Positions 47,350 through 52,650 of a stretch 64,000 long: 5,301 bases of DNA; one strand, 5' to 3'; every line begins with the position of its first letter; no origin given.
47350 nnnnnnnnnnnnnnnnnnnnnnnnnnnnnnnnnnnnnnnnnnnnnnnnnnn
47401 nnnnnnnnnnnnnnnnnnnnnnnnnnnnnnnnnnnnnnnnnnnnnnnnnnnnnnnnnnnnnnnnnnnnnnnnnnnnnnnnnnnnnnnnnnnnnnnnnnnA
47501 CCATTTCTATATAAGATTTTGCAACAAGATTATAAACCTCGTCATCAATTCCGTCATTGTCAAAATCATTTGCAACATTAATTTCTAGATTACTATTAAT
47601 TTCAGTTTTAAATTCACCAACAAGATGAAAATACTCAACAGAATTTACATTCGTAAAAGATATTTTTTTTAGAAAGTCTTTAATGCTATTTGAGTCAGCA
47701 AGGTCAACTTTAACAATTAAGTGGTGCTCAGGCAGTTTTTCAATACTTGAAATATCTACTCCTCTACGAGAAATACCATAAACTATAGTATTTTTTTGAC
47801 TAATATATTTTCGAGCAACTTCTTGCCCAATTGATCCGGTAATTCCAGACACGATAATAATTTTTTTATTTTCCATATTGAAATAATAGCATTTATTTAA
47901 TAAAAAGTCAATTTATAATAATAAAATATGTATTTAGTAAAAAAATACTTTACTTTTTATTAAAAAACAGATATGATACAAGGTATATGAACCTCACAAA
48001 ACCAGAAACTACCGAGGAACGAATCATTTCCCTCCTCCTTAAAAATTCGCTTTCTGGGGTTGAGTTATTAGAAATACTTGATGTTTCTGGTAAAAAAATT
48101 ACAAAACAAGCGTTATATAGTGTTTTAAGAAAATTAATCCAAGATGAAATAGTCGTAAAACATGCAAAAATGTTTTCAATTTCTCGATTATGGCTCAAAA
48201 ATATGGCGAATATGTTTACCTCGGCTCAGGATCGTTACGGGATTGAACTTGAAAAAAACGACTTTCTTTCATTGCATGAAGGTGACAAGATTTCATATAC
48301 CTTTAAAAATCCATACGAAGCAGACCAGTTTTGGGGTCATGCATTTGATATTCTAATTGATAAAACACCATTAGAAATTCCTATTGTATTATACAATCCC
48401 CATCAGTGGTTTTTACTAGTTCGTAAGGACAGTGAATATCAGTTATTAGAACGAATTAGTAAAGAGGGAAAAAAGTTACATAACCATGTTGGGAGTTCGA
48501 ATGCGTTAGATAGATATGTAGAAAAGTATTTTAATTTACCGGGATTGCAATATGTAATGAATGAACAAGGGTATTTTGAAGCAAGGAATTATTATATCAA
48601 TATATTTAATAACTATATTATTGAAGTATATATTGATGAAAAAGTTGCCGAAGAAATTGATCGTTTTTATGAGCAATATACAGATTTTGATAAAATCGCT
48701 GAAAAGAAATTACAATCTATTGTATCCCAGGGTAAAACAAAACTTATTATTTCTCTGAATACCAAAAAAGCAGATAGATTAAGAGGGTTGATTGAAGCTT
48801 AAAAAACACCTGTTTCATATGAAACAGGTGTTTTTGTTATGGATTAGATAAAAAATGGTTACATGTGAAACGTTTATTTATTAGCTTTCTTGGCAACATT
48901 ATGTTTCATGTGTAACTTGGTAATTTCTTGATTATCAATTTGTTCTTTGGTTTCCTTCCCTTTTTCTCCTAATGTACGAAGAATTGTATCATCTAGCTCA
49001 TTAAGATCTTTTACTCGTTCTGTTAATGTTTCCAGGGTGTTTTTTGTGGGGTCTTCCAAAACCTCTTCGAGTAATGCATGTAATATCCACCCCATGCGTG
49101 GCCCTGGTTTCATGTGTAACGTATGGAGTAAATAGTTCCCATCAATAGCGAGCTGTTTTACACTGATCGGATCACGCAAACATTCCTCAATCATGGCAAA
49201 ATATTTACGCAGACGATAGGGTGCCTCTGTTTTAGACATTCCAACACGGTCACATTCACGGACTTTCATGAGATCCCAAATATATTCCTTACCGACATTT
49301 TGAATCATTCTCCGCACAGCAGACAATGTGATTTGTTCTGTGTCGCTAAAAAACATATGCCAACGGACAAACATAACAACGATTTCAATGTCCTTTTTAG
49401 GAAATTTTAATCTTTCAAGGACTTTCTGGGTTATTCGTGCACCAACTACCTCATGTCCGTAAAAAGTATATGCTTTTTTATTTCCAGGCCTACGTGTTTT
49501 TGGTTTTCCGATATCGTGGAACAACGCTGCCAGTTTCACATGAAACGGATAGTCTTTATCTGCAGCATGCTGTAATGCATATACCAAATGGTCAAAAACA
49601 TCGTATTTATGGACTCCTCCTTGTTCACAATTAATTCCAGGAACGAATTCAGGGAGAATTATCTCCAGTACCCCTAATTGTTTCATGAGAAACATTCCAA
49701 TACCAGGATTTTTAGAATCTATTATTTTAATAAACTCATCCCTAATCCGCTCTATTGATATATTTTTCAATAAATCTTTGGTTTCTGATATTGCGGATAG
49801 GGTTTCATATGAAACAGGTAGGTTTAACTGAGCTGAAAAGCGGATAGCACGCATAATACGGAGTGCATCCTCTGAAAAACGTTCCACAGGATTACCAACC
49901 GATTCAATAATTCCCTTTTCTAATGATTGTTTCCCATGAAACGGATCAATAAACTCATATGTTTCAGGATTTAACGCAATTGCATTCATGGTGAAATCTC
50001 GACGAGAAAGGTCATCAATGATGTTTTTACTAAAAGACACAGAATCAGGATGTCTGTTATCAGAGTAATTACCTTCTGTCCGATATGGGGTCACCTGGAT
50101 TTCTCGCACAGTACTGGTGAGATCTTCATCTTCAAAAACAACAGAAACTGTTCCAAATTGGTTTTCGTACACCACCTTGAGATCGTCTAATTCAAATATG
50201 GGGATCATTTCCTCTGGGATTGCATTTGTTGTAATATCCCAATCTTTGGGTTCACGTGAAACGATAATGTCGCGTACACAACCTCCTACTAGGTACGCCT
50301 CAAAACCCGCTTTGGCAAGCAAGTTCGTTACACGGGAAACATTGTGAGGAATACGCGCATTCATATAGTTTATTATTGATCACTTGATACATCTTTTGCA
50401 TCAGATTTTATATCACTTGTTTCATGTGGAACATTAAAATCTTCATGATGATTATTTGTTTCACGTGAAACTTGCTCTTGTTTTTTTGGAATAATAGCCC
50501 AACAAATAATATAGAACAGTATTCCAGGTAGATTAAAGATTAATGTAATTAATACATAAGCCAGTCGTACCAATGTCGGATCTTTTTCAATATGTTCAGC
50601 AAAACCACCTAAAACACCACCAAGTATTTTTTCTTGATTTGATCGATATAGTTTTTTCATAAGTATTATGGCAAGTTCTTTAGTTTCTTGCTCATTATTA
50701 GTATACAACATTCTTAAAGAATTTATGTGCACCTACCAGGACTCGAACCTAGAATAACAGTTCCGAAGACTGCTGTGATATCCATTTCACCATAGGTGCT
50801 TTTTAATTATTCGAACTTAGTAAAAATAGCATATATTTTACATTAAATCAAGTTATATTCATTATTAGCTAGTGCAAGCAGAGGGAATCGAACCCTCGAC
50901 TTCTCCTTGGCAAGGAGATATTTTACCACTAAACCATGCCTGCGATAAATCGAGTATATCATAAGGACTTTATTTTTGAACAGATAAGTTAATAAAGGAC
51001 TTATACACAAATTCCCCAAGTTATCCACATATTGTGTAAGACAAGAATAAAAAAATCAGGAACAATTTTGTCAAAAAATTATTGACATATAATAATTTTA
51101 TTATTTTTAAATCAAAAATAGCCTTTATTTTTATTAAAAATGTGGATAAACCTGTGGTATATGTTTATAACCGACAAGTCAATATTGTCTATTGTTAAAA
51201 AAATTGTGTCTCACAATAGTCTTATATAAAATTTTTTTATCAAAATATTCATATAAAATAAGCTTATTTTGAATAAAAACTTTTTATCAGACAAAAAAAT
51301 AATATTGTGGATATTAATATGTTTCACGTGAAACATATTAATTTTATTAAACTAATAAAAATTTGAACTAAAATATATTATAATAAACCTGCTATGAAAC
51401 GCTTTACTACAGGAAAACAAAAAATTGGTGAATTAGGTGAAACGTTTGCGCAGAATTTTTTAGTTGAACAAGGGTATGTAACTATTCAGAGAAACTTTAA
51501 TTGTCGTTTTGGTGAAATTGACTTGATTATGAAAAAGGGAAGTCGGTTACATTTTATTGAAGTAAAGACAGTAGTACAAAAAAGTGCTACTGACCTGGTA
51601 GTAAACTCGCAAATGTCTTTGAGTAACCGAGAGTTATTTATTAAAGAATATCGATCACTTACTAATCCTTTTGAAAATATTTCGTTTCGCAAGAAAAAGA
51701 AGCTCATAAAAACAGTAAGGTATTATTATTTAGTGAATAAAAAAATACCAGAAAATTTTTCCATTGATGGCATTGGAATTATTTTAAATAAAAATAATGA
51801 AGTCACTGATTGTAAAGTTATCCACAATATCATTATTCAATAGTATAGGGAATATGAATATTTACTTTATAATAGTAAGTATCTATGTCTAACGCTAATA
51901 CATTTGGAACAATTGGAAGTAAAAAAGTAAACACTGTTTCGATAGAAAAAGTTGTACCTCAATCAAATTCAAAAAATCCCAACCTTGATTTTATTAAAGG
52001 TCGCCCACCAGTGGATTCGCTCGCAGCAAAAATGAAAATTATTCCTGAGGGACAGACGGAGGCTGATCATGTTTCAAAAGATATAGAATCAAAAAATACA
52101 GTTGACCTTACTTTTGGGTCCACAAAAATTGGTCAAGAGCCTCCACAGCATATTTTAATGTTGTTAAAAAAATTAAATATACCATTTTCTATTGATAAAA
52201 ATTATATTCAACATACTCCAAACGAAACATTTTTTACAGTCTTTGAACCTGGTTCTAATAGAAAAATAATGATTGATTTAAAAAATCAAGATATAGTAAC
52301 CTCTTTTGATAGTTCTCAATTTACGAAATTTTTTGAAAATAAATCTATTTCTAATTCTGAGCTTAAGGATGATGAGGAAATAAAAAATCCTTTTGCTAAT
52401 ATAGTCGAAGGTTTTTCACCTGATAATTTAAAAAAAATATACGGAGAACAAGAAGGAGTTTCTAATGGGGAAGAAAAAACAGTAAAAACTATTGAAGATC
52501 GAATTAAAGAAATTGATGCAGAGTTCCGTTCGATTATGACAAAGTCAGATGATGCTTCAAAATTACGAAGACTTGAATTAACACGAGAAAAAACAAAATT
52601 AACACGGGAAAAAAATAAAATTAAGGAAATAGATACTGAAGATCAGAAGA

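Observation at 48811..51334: Dense array of parS-like palindromes, several embedded in coding sequence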

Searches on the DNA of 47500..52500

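Call 63: search_rna_families(source=window, start=47500, end=52500, threshold=evalue, max_evalue=0.1)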
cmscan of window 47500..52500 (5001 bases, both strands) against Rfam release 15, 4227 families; matches with E-value up to 0.1: 4.
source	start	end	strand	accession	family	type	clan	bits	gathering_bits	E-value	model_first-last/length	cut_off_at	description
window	50873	50943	-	RF00005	tRNA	Gene; tRNA;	CL00001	71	29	1.3e-14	1-71/71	no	tRNA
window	50728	50799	-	RF00005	tRNA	Gene; tRNA;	CL00001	61.5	29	5.3e-12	1-71/71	no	tRNA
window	50872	50943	+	RF04354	Plastid-ycf2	Cis-reg;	-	32.9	65.7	0.00046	1-75/75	no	Plastid-ycf2 5UTR RNA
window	50727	50799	+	RF04354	Plastid-ycf2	Cis-reg;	-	25.1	65.7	0.061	1-75/75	no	Plastid-ycf2 5UTR RNA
